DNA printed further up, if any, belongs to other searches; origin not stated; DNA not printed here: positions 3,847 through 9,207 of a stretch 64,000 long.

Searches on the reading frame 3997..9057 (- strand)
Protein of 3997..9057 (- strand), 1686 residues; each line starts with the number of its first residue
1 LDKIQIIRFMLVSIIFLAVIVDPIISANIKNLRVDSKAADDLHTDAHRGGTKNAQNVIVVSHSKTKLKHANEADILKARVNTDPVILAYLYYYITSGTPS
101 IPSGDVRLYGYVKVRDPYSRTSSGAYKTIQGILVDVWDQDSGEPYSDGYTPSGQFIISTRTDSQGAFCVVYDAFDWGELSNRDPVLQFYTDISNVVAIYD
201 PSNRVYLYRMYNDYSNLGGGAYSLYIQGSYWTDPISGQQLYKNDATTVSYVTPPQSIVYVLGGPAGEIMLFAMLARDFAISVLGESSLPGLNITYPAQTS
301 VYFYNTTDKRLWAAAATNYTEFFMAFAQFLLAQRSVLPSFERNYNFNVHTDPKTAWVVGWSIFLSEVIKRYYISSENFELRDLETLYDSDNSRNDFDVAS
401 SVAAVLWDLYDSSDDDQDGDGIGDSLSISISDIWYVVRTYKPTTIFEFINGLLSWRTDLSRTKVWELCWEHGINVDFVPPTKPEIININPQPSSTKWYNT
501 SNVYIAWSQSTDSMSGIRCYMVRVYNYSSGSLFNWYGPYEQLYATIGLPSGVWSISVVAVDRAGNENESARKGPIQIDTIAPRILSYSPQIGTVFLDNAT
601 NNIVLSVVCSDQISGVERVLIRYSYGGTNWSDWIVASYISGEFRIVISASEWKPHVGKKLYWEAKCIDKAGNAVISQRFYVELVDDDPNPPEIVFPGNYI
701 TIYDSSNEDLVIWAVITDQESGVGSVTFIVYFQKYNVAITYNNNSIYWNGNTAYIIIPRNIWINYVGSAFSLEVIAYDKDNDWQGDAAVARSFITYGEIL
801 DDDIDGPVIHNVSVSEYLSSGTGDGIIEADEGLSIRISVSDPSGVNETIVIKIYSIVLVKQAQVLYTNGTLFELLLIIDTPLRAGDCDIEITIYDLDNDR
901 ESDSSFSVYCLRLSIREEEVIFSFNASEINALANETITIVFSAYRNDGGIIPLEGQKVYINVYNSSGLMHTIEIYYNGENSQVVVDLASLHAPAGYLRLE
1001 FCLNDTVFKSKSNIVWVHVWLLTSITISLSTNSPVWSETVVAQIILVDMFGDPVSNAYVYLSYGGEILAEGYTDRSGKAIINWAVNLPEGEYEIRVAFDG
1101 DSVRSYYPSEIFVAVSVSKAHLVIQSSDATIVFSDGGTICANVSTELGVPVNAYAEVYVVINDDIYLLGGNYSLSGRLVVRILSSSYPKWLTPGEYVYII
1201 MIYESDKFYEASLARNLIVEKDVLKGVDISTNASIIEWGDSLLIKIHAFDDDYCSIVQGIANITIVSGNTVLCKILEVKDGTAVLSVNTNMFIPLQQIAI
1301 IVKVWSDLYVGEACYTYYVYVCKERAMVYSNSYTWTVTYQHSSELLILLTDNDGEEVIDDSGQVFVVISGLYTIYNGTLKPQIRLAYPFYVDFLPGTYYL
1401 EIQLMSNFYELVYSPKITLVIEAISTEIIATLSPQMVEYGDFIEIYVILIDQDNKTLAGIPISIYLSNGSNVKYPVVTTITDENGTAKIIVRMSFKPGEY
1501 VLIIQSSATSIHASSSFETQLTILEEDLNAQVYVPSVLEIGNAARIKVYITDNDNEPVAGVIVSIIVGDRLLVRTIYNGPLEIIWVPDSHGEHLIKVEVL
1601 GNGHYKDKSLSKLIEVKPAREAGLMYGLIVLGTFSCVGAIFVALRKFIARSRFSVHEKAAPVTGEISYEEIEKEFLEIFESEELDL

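Call 4: search_protein_families(library=pfam, proteins=[window:3997-9057:-], max_evalue=1)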
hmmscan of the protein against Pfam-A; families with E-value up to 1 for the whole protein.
window:3997-9057:- (1686 aa): 7 families
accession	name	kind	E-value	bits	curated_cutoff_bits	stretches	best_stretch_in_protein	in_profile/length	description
PF02369.22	Big_1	-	1.9e-11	44.3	34.9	2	1443-1492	19-67/93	Bacterial Ig-like domain (group 1)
PF17789.7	MG4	-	1.1e-06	29.2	24.7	0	1446-1517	19-86/95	Macroglobulin domain MG4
PF13620.12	CarboxypepD_reg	-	9.2e-06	26.4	32.3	1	1047-1100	7-58/82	Carboxypeptidase regulatory-like domain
PF16640.11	Big_3_5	-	3e-05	24.9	35.5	0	1056-1106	28-75/88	Bacterial Ig-like domain (group 3)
PF19077.6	Big_13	-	0.0002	22.2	27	1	547-579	71-102/102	Bacterial Ig-like domain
PF17802.7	SpaA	-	0.0011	19.5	23.1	1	1450-1502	8-56/91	Prealbumin-like fold domain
PF22058.2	X25_BaPul_like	-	0.042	14.4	27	1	1078-1124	32-78/87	Pullulanase X25 domain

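Call 17: find_encoding_contigs(protein=window:3997-9057:-, flank=10000, max_places=5)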
Protein window:3997-9057:- (1686 aa): 3 contigs read that carry it; 3 places shown.
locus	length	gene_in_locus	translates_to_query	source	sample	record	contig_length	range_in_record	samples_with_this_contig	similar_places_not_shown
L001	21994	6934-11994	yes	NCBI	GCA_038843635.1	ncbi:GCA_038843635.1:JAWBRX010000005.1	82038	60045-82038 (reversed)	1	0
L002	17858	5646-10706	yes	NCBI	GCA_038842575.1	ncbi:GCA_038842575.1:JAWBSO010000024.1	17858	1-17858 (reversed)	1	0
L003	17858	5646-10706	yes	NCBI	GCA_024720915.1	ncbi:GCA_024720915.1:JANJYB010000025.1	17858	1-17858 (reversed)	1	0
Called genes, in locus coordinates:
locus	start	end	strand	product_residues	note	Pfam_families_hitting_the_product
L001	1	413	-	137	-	?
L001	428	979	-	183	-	-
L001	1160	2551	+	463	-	-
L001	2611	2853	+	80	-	PF01037:AsnC_trans_reg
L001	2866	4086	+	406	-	PF01037:AsnC_trans_reg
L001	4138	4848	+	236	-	PF01694:Rhomboid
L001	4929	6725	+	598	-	PF09843:DUF2070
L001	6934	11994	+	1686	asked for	PF13620:CarboxypepD_reg (faint), PF17789:MG4 (faint), PF02369:Big_1 (faint)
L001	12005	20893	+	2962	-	PF12505:DUF3712 (faint), PF03168:LEA_2 (faint)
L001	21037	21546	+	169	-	PF13237:Fer4_10, PF13247:Fer4_11, PF12838:Fer4_7, PF13187:Fer4_9 (weak), PF25160:LdpA_Fe-S-bd (weak), PF00037:Fer4 (weak), PF12797:Fer4_2 (weak), PF12837:Fer4_6 (weak), +2 more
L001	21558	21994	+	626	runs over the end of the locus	PF02730:AFOR_N, PF01314:AFOR_C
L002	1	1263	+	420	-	?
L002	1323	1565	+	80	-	PF01037:AsnC_trans_reg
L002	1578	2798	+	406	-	PF01037:AsnC_trans_reg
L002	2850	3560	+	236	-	PF01694:Rhomboid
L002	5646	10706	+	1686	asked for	PF13620:CarboxypepD_reg (faint), PF17789:MG4 (faint), PF02369:Big_1 (faint)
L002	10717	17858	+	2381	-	PF12505:DUF3712 (faint), PF03168:LEA_2 (faint)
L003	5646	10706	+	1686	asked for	PF13620:CarboxypepD_reg (faint), PF17789:MG4 (faint), PF02369:Big_1 (faint)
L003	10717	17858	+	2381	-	PF12505:DUF3712 (faint), PF03168:LEA_2 (faint)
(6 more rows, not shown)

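Call 21: search_protein_families(library=pfam, proteins=[L001:12005-20890:+], max_evalue=10)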
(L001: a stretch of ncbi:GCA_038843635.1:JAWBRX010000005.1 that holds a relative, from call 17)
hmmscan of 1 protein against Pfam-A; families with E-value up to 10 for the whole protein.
L001:12005-20890:+ (2962 aa): 2 families
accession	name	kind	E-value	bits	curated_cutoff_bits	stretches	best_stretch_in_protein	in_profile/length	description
PF12505.14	DUF3712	-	6.9e-18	65.6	24.1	3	2094-2222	3-122/125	Protein of unknown function (DUF3712)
PF03168.19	LEA_2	-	1.4e-06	29.1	25.4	1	2213-2287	9-82/98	Late embryogenesis abundant protein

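Call 35: search_protein_families(library=pfam, proteins=[L001:19340-20890:+], max_evalue=0.01)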
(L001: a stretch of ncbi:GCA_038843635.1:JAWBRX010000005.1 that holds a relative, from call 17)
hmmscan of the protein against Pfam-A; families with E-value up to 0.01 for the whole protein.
L001:19340-20890:+ (517 aa): 0 families

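Call 44: find_related_loci(query=A2, collection=genome_contigs, flank=10000)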
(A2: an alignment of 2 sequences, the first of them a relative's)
Query A2 (2962 aa) in genome_contigs; peptide patterns used: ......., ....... (x = any residue, [..] = any of these).
113 stretches matched a pattern; 4 encode a relative of the query (tblastn E <= 1e-3); 4 distinct loci.
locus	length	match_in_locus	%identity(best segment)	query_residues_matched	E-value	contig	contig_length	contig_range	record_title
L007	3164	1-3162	66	112-2882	0e+0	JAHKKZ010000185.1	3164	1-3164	MAG: Candidatus Njordarchaeota archaeon isolate B13_G17 GBS17_185, whole genome shotgun sequence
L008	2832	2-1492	57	2468-2962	0e+0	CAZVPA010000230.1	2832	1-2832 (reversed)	MAG TPA_asm: uncultured Nitrososphaerota archaeon isolate SRP141552_co1_93 genome assembly, contig: NODE_20354_length_28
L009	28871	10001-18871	40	4-2962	0e+0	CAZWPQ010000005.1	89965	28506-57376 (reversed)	MAG TPA_asm: uncultured Nitrososphaerota archaeon isolate SRP141552_co1_149 genome assembly, contig: NODE_70_length_8996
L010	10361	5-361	64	2844-2962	2e-44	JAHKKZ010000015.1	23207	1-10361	MAG: Candidatus Njordarchaeota archaeon isolate B13_G17 GBS17_15, whole genome shotgun sequence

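Call 51: find_homologous_proteins(query=L001:19340-20890:+, max_evalue=0.001)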
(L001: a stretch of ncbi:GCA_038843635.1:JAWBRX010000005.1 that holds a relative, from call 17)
Query L001:19340-20890:+ (517 aa): 3 proteins with E <= 0.001 among 6814 candidates.
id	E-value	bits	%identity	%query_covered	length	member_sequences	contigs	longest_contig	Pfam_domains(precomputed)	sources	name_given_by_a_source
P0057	7.0e-181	620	55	100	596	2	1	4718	-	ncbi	ncbi:MAG: hypothetical protein Q6363_008550, partial [Candidatus Njordarchaeota archaeon]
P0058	2.7e-161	556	52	96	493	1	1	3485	-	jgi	-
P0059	8.8e-140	485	63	66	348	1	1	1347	-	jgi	-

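Call 71: search_solved_structures(query=A5, max_evalue=10)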
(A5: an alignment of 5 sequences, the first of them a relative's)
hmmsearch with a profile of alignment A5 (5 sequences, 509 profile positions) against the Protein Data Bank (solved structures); distinct sequences matched with E-value up to 10: 0.

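Call 72: search_protein_families(library=ncbifam, proteins=[L001:12005-20890:+, window:3997-9057:-], max_evalue=0.1)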
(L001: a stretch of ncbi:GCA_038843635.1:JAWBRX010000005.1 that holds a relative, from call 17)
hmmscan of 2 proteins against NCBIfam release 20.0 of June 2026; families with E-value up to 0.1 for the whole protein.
L001:12005-20890:+ (2962 aa): 0 families

window:3997-9057:- (1686 aa): 0 families

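Call 74: search_solved_structures(query=window:3997-9057:-, max_evalue=1)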
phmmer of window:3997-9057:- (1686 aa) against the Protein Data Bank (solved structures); distinct sequences matched with E-value up to 1: 2.
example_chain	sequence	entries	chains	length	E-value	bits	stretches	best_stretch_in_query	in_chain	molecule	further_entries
3lub_A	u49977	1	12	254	0.078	13.7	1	599-684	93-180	Putative creatinine amidohydrolase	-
2k7q_A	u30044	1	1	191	0.16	12.7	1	1536-1604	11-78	Filamin-A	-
